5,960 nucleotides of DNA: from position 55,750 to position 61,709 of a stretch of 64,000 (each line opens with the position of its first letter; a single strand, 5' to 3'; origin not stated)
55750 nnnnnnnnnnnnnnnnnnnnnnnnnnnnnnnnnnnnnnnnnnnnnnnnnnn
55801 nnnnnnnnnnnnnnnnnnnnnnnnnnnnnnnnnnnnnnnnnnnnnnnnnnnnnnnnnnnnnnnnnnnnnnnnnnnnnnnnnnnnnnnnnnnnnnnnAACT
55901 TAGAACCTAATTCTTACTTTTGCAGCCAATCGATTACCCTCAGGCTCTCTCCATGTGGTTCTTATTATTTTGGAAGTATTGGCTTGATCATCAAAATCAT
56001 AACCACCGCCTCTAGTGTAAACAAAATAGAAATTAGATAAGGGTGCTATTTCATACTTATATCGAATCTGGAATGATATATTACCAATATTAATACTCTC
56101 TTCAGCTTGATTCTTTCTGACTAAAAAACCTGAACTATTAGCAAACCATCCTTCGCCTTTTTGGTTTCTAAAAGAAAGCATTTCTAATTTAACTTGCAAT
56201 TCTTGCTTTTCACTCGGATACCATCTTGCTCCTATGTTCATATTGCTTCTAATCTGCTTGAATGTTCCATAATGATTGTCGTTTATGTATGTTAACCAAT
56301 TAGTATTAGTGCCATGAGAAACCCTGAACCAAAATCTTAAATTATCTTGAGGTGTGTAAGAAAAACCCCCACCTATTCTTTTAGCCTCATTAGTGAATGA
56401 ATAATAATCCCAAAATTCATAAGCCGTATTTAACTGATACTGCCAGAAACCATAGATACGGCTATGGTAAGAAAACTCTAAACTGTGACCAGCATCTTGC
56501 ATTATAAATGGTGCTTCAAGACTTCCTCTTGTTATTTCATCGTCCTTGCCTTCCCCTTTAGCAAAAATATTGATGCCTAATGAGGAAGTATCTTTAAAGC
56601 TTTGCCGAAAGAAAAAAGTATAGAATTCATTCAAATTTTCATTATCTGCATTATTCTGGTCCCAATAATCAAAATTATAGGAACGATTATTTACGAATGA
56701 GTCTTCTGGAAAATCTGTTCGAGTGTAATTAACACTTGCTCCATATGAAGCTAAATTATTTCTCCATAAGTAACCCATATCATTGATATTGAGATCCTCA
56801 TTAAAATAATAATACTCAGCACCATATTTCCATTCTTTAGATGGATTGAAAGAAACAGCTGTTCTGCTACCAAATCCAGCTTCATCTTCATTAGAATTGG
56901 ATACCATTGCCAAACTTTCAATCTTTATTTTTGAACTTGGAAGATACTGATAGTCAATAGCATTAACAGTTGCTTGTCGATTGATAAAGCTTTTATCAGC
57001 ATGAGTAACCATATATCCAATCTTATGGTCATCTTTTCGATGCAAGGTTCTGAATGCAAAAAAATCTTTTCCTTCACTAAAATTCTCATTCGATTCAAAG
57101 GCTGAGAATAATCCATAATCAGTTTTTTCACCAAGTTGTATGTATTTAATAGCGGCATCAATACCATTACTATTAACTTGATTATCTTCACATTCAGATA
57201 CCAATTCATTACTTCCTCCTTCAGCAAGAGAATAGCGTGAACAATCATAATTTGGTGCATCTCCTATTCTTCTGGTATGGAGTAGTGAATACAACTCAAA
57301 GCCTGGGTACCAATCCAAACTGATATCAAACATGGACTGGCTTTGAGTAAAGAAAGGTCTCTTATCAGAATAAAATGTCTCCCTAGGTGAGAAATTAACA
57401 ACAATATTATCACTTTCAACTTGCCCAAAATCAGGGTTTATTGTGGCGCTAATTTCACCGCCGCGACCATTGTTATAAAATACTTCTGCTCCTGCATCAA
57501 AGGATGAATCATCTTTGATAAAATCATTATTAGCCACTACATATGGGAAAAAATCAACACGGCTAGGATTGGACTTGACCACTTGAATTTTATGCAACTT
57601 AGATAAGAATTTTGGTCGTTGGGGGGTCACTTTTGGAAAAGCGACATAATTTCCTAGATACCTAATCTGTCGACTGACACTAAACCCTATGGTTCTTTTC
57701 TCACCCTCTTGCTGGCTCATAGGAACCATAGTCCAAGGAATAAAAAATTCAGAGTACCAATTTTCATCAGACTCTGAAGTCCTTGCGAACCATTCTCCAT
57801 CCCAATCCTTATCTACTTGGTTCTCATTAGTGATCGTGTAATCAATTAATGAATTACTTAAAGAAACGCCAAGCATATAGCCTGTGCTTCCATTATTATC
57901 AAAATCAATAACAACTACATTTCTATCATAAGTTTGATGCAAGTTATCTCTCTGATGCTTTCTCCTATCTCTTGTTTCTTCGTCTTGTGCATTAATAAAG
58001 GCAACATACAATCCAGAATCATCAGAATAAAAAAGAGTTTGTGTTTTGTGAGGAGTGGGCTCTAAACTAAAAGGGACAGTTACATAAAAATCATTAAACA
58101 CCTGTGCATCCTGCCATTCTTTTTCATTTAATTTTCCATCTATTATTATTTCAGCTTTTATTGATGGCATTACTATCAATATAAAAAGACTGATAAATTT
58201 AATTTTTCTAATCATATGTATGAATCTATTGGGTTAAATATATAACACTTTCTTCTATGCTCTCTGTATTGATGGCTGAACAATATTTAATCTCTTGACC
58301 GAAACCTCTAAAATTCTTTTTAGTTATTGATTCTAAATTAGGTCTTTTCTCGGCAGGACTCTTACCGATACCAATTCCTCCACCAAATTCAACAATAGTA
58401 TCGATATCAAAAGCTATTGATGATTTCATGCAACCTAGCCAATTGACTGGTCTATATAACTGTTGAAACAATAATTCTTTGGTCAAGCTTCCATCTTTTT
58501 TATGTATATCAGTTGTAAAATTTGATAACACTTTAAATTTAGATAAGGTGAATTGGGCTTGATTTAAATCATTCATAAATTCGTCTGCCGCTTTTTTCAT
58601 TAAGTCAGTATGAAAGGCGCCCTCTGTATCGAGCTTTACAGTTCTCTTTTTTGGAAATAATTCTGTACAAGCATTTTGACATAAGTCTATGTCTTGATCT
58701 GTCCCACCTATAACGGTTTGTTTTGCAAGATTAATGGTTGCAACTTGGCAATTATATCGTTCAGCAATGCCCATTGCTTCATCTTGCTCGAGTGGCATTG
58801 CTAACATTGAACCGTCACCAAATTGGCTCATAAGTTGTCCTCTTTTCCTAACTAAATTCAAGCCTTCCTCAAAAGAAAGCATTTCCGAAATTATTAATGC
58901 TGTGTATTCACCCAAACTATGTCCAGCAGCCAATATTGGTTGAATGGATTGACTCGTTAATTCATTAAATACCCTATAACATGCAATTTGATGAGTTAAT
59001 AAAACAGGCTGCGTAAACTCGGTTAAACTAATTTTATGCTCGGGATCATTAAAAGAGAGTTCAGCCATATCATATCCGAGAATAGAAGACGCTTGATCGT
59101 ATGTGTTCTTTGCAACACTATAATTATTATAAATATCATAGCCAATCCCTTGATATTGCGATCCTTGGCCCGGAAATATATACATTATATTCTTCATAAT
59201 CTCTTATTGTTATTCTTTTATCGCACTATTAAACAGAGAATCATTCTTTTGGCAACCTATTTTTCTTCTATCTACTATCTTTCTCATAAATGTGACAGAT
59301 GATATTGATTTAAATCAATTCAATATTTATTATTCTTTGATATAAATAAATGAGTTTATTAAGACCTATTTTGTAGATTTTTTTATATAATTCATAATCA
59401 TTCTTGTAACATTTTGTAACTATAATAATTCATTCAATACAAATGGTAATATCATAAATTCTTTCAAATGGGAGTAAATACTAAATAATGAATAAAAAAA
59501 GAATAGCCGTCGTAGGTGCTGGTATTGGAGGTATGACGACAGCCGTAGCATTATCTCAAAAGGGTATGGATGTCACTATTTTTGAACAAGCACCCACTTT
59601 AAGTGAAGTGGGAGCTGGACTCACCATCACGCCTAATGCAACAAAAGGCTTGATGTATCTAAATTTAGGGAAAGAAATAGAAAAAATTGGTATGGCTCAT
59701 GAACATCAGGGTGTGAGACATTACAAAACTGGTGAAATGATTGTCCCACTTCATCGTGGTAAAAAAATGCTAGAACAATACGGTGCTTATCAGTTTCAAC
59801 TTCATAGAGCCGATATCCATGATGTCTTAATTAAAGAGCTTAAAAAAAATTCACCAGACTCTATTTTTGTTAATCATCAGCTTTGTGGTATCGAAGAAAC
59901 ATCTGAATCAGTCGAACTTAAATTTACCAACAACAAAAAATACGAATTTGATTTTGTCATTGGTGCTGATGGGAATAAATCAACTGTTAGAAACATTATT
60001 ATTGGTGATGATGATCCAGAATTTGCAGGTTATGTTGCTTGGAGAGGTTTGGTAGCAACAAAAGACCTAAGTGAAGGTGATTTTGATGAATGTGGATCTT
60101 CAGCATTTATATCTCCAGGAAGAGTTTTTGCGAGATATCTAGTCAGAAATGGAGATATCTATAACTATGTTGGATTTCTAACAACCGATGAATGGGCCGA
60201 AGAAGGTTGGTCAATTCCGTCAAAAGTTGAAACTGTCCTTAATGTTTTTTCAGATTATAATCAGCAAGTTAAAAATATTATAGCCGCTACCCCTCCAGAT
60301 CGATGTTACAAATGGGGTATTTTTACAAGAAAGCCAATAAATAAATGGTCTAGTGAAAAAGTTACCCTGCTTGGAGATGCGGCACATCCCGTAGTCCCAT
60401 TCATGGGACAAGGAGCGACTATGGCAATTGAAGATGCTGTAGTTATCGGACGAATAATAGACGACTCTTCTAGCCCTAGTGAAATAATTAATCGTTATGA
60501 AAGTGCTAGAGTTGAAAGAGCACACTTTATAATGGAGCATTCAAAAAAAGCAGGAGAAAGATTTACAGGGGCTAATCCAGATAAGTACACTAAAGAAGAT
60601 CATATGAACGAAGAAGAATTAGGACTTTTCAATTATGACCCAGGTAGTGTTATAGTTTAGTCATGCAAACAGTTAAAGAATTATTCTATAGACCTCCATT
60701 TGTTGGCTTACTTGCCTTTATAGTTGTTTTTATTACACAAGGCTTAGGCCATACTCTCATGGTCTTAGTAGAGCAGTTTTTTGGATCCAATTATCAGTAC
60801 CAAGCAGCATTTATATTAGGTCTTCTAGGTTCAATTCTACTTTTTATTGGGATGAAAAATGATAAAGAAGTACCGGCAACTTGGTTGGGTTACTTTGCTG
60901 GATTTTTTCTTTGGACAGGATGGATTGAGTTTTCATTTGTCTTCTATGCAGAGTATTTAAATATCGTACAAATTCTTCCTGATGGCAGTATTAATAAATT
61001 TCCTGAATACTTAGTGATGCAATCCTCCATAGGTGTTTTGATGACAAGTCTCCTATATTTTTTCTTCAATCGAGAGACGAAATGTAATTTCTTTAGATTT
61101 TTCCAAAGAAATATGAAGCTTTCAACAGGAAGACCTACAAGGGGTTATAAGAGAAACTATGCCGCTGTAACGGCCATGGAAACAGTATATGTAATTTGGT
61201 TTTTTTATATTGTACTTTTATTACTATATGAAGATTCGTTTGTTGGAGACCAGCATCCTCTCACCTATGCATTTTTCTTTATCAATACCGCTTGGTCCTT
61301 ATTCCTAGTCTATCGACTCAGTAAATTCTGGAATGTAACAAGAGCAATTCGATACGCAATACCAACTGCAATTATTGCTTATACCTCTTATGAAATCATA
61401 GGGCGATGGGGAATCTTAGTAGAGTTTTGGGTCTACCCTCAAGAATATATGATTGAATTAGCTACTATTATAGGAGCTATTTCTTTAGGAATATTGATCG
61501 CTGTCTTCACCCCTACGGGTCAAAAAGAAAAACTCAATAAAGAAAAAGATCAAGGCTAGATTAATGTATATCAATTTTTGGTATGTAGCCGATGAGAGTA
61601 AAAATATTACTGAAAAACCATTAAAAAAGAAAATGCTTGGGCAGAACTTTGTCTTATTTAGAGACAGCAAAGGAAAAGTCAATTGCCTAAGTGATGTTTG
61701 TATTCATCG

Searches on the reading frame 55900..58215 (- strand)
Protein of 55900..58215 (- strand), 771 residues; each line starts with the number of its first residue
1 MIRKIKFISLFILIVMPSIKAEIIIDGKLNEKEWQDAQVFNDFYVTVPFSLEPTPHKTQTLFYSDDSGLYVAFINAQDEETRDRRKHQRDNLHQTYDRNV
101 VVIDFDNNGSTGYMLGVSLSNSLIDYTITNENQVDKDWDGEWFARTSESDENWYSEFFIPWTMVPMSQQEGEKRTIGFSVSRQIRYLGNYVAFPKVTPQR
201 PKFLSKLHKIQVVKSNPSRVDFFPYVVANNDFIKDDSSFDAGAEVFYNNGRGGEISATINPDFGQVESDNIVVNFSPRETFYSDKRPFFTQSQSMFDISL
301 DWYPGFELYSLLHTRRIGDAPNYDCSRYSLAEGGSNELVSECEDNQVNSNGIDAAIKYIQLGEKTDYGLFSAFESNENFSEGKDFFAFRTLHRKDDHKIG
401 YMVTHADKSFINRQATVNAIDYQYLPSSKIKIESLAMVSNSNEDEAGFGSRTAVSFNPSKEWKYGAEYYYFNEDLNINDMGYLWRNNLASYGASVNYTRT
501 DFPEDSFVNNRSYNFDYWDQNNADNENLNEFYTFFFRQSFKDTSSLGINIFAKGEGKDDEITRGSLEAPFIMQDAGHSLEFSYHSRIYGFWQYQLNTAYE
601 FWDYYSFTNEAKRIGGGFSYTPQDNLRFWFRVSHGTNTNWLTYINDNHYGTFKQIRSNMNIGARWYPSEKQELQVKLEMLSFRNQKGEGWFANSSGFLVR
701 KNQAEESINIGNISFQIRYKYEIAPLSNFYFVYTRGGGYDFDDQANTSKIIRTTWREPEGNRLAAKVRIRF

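Call 10: search_protein_families(library=pfam, proteins=[window:55900-58215:-], max_evalue=0.01)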
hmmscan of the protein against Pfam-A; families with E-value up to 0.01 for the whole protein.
window:55900-58215:- (771 aa): 1 family
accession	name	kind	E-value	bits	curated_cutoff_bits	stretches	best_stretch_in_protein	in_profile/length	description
PF19313.5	DUF5916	-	7.1e-19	68.4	22.6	2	217-326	2-103/572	Domain of unknown function (DUF5916)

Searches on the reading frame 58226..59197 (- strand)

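Call 10: search_protein_families(library=pfam, proteins=[window:58226-59197:-], max_evalue=0.01)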
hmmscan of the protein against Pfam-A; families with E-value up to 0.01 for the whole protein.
window:58226-59197:- (323 aa): 1 family
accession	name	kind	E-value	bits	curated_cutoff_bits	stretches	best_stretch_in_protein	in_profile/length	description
PF00698.26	Acyl_transf_1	-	1.4e-25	90.9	32.7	1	5-235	1-228/319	Acyl transferase domain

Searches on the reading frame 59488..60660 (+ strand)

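Call 10: search_protein_families(library=pfam, proteins=[window:59488-60660:+], max_evalue=0.01)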
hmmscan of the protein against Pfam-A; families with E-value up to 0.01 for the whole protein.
window:59488-60660:+ (390 aa): 11 families
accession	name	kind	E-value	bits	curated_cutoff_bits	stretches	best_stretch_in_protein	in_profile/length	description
PF01494.25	FAD_binding_3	-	4.6e-26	92.3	22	1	6-350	4-347/349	FAD binding domain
PF13450.12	NAD_binding_8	-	5.7e-08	33.4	21.9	1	8-38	1-31/68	NAD(P)-binding Rossmann-like domain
PF01266.30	DAO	-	1.9e-06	28.1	27.9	1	5-39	1-35/353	FAD dependent oxidoreductase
PF07992.20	Pyr_redox_2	-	2.2e-06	27.7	26.1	1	5-162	2-108/291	Pyridine nucleotide-disulphide oxidoreductase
PF03486.20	HI0933_like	-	9.2e-06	25.7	50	1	5-166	2-167/244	HI0933-like protein Rossmann domain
PF00890.30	FAD_binding_2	-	0.00014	21.6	20.4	1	6-37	2-33/414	FAD binding domain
PF00070.33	Pyr_redox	-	0.00034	21.5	22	1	5-39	1-35/82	Pyridine nucleotide-disulphide oxidoreductase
PF01593.30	Amino_oxidase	-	0.0011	18.7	19.8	0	13-34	1-22/443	Flavin containing amine oxidoreductase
PF04820.20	Trp_halogenase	-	0.002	17.5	21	0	5-124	1-118/458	Tryptophan halogenase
PF13738.12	Pyr_redox_3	-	0.0028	17.4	30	0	4-38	165-199/305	Pyridine nucleotide-disulphide oxidoreductase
PF13454.12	NAD_binding_9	-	0.0056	17.1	21.8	0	7-38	1-36/155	FAD-NAD(P)-binding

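Call 12: search_protein_families(library=ncbifam, proteins=[window:59488-60660:+], max_evalue=0.001)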
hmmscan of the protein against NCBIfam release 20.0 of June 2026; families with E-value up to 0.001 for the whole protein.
window:59488-60660:+ (390 aa): 100 families (the best 25 are shown)
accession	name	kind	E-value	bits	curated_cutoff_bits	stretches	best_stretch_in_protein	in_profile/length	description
NF006021.0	PRK08163.1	equivalog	1.3e-68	231.9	459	1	2-363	4-361/398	3-hydroxybenzoate 6-monooxygenase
NF005243.0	PRK06753.1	equivalog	3.2e-63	213.8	365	1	5-357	2-336/374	hypothetical protein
NF033623.1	urate_HpxO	equivalog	8.2e-59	199.4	500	1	6-365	2-352/381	FAD-dependent urate hydroxylase HpxO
NF005720.0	PRK07538.1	subfamily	7.7e-57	193.1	400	1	3-357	2-366/418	hypothetical protein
NF005313.0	PRK06847.1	subfamily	7.1e-54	183.2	372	1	2-362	3-354/375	hypothetical protein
NF005062.0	PRK06475.1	equivalog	7.2e-50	170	524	1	1-348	1-350/401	FAD-binding protein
NF005566.0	PRK07236.1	subfamily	4.1e-43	147.8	333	2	2-199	5-188/386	hypothetical protein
TIGR03219.1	salicylate_mono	equivalog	1e-41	143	446.35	1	5-375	2-389/414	salicylate 1-monooxygenase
NF004829.0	PRK06183.1-3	subfamily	1e-26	93.8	390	1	4-373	9-374/520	bifunctional 3-(3-hydroxy-phenyl)propionate/3-hydroxycinnamic acid hydroxylase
NF005761.0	PRK07588.1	equivalog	7.2e-25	87.7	454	1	4-339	1-329/392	FAD-binding domain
TIGR01984.1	UbiH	equivalog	1.7e-20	73.2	392.2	2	6-169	2-166/382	2-octaprenyl-6-methoxyphenyl hydroxylase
TIGR01988.1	Ubi-OHases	subfamily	2.6e-20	72.6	224.65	2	6-169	2-169/387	ubiquinone biosynthesis hydroxylase, UbiH/UbiF/VisC/COQ6 family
NF033476.1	tet_destruct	subfamily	4e-20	72.1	550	2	3-179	3-173/386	tetracycline destructase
TIGR02032.1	GG-red-SF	subfamily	1.2e-18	67.8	158.8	1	8-322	5-295/297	geranylgeranyl reductase family protein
NF033111.2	tet_monoox_X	exception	2.8e-18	66.1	750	1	104-339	104-345/378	tetracycline-inactivating monooxygenase Tet(X)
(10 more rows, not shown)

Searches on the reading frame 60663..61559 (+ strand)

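Call 10: search_protein_families(library=pfam, proteins=[window:60663-61559:+], max_evalue=0.01)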
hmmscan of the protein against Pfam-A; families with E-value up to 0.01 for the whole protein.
window:60663-61559:+ (298 aa): 0 families

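Call 12: search_protein_families(library=ncbifam, proteins=[window:60663-61559:+], max_evalue=0.001)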
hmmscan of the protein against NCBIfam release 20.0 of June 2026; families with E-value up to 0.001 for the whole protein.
window:60663-61559:+ (298 aa): 0 families

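Call 44: search_protein_families(library=pfam, proteins=[window:60663-61559:+], max_evalue=5)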
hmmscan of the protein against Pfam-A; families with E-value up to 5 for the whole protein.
window:60663-61559:+ (298 aa): 1 family
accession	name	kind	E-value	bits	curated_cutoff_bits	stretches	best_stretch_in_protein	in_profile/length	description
PF23488.1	YKL065W-A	-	0.053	14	27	1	118-142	37-61/73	YKL065W-A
